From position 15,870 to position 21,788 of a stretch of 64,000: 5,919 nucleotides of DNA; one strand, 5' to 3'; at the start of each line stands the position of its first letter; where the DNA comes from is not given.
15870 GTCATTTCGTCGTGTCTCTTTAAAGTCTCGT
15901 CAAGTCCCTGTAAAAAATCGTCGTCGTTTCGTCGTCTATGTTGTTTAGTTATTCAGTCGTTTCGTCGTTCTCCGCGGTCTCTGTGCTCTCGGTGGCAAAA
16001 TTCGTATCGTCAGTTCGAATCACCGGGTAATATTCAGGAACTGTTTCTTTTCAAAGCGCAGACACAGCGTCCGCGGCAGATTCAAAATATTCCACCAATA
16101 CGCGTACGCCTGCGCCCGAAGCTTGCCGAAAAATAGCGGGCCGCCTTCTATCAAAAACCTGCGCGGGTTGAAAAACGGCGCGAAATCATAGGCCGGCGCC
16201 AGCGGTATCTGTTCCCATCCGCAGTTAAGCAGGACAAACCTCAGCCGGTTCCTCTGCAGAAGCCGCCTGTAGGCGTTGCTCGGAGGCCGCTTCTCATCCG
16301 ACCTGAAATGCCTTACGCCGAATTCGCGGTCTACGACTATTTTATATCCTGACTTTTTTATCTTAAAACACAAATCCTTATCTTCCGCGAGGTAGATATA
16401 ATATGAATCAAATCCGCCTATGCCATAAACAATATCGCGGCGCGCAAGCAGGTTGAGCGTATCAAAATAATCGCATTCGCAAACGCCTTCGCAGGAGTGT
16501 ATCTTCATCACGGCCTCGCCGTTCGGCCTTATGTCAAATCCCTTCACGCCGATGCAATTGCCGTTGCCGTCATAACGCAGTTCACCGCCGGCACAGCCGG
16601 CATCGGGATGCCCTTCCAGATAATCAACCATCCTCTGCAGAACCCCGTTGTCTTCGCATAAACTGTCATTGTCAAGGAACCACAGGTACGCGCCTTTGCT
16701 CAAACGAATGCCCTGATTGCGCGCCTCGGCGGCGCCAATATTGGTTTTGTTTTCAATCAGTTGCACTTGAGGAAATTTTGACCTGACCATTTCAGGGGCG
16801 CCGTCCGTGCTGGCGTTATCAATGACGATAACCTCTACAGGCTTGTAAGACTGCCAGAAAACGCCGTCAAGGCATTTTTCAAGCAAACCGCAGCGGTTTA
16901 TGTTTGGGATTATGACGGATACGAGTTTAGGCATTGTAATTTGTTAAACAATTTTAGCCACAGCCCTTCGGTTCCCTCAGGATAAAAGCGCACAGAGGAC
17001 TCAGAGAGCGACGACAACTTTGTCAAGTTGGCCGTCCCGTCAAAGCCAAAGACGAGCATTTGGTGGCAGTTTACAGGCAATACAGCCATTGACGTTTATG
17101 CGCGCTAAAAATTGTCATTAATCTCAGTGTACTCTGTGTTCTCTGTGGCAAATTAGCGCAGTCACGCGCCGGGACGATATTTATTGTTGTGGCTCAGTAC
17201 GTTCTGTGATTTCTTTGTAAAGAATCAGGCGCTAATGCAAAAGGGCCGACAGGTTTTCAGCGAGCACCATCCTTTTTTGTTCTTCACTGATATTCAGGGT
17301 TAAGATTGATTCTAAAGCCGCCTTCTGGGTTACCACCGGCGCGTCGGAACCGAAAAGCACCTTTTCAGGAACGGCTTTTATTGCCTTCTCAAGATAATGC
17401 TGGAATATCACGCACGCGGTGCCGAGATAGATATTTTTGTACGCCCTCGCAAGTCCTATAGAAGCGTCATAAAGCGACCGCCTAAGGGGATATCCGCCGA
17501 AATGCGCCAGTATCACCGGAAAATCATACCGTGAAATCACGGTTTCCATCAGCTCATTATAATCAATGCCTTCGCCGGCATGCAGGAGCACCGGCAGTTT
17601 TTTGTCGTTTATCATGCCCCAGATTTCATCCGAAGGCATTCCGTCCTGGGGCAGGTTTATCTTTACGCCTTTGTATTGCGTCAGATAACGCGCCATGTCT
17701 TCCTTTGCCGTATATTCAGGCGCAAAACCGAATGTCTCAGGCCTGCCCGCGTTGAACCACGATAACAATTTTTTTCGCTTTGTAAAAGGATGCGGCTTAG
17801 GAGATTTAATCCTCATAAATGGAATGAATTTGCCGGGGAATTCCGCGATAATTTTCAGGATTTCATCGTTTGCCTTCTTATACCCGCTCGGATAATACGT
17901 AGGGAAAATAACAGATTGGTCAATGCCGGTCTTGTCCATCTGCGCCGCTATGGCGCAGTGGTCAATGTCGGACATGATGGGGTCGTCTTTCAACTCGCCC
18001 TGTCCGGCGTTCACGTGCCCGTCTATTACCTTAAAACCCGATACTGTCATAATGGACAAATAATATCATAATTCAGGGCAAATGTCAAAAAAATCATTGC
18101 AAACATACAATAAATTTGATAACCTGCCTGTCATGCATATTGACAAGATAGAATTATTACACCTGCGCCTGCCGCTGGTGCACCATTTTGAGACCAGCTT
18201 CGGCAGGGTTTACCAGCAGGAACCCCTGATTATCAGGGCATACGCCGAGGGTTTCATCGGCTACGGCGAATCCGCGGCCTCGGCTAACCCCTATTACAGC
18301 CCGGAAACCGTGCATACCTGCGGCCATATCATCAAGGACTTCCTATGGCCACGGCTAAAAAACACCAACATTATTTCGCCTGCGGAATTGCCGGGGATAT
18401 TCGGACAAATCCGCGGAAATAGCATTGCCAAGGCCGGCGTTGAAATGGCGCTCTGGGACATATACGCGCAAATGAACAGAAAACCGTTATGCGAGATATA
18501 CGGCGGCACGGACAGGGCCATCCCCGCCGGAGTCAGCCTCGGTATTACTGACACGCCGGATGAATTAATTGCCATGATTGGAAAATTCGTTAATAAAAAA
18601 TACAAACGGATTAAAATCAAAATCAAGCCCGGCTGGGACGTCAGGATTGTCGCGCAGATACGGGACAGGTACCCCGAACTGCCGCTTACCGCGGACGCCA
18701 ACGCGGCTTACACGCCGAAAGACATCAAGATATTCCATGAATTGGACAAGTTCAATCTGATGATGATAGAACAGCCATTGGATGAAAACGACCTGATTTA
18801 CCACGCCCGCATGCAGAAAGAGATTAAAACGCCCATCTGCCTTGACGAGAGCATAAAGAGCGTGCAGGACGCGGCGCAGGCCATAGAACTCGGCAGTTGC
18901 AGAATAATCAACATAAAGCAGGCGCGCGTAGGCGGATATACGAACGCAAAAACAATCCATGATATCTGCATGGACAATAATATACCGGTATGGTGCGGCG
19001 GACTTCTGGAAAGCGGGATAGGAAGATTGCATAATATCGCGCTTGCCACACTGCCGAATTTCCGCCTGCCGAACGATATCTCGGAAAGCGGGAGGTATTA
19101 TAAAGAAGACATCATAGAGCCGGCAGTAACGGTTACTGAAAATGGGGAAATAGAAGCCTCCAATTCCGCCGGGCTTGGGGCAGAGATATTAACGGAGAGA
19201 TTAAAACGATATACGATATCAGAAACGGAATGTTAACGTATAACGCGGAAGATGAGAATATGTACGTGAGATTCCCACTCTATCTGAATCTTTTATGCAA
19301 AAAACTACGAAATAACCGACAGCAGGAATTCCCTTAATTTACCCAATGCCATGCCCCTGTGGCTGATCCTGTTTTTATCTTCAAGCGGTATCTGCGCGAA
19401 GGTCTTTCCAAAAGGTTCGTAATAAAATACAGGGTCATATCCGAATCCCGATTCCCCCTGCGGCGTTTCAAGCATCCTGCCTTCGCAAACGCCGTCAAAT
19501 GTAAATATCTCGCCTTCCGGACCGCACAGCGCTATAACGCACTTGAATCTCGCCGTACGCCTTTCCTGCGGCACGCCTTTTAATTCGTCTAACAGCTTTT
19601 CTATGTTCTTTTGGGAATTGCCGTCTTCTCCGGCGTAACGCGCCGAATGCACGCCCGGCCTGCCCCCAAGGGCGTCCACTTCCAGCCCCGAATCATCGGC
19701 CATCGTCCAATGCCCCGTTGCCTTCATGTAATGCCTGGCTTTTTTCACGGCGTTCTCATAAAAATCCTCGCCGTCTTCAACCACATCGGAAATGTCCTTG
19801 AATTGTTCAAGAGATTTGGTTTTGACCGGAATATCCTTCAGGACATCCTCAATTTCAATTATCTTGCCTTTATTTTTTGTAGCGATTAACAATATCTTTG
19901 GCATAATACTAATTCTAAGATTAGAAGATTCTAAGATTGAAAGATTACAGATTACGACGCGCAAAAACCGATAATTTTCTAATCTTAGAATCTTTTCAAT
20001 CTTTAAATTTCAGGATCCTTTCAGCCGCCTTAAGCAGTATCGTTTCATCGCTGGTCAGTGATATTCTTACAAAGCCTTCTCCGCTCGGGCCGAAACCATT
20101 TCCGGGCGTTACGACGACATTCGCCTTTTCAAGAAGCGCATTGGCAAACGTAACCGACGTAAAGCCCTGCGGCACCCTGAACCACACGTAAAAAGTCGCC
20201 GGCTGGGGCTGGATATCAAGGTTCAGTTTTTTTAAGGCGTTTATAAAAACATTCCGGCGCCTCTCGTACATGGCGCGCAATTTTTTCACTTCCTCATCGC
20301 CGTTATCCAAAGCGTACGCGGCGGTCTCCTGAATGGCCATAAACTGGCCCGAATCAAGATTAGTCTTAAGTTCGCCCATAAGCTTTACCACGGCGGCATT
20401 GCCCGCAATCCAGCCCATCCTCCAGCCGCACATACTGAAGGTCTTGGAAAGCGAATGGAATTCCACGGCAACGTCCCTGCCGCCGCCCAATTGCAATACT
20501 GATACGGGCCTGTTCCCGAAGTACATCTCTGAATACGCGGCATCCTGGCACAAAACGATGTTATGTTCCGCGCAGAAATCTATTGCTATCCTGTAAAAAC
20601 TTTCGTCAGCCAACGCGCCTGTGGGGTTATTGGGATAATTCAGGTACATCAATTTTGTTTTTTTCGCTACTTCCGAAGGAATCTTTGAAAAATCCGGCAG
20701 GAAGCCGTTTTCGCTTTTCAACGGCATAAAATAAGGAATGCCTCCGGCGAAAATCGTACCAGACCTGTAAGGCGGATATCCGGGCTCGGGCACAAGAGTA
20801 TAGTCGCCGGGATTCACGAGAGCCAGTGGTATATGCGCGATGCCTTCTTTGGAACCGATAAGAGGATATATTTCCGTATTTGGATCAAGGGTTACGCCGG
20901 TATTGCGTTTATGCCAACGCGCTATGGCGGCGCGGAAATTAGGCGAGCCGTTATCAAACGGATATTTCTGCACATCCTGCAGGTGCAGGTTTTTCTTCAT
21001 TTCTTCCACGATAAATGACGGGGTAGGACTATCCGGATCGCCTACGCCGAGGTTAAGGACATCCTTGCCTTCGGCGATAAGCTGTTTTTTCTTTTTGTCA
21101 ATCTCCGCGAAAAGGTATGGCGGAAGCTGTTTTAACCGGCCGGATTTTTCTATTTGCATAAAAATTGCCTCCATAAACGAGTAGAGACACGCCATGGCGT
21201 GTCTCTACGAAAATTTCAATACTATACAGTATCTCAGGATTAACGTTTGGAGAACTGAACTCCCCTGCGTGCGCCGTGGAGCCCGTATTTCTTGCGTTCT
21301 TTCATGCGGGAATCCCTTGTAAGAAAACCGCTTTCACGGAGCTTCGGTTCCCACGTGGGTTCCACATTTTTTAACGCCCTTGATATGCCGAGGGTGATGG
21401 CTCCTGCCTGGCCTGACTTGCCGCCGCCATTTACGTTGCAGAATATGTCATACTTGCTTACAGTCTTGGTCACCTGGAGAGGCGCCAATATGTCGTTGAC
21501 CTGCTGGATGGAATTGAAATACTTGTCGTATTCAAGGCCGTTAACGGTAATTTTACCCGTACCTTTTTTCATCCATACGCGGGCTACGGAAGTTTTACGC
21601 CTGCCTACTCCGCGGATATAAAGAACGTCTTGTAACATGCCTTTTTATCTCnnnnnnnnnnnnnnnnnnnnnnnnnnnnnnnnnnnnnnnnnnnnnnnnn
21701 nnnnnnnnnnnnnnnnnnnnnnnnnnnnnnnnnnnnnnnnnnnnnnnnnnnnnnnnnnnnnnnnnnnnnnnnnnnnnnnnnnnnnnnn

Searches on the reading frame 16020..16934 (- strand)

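Call 58: search_protein_families(library=pfam, proteins=[window:16020-16934:-], max_evalue=0.001)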
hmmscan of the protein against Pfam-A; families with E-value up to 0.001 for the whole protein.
window:16020-16934:- (304 aa): 4 families
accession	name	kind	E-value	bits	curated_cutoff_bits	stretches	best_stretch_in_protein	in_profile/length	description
PF00535.33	Glycos_transf_2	-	6.7e-28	98.2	23.3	1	6-124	1-121/168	Glycosyl transferase family 2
PF13641.12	Glyco_tranf_2_3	-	4.8e-15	56.6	27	1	2-228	1-226/230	Glycosyltransferase like family 2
PF10111.15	Glyco_tranf_2_2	-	1.6e-05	25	27.3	1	31-93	28-94/276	Glycosyltransferase like family 2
PF13712.12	Glyco_tranf_2_5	-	0.00028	21.1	27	1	67-202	40-180/210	Glycosyltransferase like family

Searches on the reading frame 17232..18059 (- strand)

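Call 58: search_protein_families(library=pfam, proteins=[window:17232-18059:-], max_evalue=0.001)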
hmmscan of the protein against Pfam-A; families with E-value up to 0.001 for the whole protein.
window:17232-18059:- (275 aa): 1 family
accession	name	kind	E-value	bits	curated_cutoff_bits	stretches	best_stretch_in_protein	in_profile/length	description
PF04909.20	Amidohydro_2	-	6.3e-17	62.7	26.4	1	137-269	115-282/289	Amidohydrolase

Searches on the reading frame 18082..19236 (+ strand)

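Call 58: search_protein_families(library=pfam, proteins=[window:18082-19236:+], max_evalue=0.001)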
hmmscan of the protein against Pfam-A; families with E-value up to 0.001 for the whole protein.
window:18082-19236:+ (384 aa): 2 families
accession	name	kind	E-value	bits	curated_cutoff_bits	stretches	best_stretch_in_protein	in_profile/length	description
PF13378.12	MR_MLE_C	-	3.2e-41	141.9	29.4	1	168-370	8-216/219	Enolase C-terminal domain-like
PF02746.21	MR_MLE_N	-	6.4e-08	33.3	22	1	34-141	14-117/117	Mandelate racemase / muconate lactonizing enzyme, N-terminal domain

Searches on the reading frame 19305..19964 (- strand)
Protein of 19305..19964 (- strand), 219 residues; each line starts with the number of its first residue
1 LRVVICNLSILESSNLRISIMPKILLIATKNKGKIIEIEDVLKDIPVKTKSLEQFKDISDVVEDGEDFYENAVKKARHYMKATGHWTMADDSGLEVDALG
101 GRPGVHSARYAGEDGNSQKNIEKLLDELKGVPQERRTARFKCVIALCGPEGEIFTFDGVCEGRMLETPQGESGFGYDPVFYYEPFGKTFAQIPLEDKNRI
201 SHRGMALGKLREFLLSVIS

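Call 59: search_protein_families(library=pfam, proteins=[window:19305-19964:-], max_evalue=0.001)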
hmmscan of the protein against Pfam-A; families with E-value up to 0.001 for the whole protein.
window:19305-19964:- (219 aa): 1 family
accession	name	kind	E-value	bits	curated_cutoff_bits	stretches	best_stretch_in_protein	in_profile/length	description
PF01725.21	Ham1p_like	-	5.9e-68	228.9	22.5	1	25-213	1-186/186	Ham1 family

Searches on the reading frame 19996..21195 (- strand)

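Call 13: search_protein_families(library=pfam, proteins=[window:19996-21195:-], max_evalue=0.001)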
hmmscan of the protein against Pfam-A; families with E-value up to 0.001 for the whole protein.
window:19996-21195:- (399 aa): 1 family
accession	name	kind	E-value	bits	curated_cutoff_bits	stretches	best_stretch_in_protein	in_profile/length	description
PF00155.27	Aminotran_1_2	-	2.4e-65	221.6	19.7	1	44-394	1-361/361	Aminotransferase class I and II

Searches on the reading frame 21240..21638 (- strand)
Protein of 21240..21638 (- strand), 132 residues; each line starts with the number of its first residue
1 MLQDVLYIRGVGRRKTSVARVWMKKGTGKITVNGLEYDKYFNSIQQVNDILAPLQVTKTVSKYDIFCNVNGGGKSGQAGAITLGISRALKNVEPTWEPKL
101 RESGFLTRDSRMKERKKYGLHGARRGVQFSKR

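Call 59: search_protein_families(library=pfam, proteins=[window:21240-21638:-], max_evalue=0.001)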
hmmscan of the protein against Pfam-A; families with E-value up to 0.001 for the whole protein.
window:21240-21638:- (132 aa): 1 family
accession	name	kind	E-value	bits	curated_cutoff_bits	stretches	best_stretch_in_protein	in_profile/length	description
PF00380.25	Ribosomal_S9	-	5.1e-48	163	22.5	1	12-132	1-121/121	Ribosomal protein S9/S16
